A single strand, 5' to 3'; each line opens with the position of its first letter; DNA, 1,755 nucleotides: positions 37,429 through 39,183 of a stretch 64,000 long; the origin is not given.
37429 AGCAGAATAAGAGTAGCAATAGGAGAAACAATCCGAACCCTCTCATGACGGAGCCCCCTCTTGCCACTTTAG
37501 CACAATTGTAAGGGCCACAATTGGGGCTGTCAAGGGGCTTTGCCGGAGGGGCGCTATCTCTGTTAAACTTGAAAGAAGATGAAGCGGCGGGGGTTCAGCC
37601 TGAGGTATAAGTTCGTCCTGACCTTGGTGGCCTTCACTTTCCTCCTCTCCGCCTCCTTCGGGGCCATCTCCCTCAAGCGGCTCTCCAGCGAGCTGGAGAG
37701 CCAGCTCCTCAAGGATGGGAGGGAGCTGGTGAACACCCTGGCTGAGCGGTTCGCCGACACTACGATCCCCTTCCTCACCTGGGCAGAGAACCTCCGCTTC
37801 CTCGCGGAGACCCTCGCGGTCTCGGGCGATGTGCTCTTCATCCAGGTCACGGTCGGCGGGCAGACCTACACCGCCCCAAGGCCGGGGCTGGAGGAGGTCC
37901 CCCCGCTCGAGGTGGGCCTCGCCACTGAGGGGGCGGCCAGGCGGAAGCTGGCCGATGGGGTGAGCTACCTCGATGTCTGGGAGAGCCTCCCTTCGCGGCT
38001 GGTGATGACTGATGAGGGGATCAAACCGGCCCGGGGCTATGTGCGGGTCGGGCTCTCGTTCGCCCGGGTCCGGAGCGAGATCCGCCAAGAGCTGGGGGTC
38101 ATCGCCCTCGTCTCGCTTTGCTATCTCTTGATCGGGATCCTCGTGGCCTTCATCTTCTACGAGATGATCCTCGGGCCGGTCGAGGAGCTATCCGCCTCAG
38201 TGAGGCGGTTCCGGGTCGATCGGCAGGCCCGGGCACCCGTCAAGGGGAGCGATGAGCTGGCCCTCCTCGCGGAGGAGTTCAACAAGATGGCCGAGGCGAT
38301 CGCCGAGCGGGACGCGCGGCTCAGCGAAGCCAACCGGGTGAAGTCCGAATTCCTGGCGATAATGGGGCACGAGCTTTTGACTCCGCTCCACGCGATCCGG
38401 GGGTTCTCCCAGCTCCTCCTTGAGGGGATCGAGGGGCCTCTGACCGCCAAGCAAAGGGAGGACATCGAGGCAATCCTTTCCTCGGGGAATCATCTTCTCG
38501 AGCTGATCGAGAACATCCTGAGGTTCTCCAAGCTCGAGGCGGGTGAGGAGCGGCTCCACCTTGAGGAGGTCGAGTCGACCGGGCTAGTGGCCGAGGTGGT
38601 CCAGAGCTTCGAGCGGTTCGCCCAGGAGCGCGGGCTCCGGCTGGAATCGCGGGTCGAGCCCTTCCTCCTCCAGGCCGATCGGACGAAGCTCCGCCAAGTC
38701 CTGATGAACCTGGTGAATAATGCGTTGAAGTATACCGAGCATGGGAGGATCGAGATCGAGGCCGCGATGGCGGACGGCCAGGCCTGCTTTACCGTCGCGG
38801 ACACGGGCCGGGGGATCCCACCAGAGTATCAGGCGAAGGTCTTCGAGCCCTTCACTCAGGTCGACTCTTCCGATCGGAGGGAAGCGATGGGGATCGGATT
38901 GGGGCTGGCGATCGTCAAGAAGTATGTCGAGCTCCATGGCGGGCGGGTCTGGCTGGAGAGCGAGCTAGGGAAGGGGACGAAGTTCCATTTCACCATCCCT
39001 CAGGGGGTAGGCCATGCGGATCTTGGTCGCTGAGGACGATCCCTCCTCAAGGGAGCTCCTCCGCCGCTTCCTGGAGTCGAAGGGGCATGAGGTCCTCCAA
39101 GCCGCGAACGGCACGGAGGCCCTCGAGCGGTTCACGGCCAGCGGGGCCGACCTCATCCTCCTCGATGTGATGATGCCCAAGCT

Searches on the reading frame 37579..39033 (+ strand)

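Call 44: search_protein_families(library=pfam, proteins=[window:37579-39033:+], max_evalue=0.00001)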
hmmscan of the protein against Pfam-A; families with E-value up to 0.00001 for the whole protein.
window:37579-39033:+ (484 aa): 3 families
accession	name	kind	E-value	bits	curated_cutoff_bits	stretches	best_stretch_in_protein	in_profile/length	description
PF02518.31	HATPase_c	-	5.2e-34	117.5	26.4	1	367-475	2-109/111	Histidine kinase-, DNA gyrase B-, and HSP90-like ATPase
PF00512.31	HisKA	-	1.5e-19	70.2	26.9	1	255-322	2-66/66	His Kinase A (phospho-acceptor) domain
PF00672.30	HAMP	-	1.2e-08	35.6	25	1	197-241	6-51/53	HAMP domain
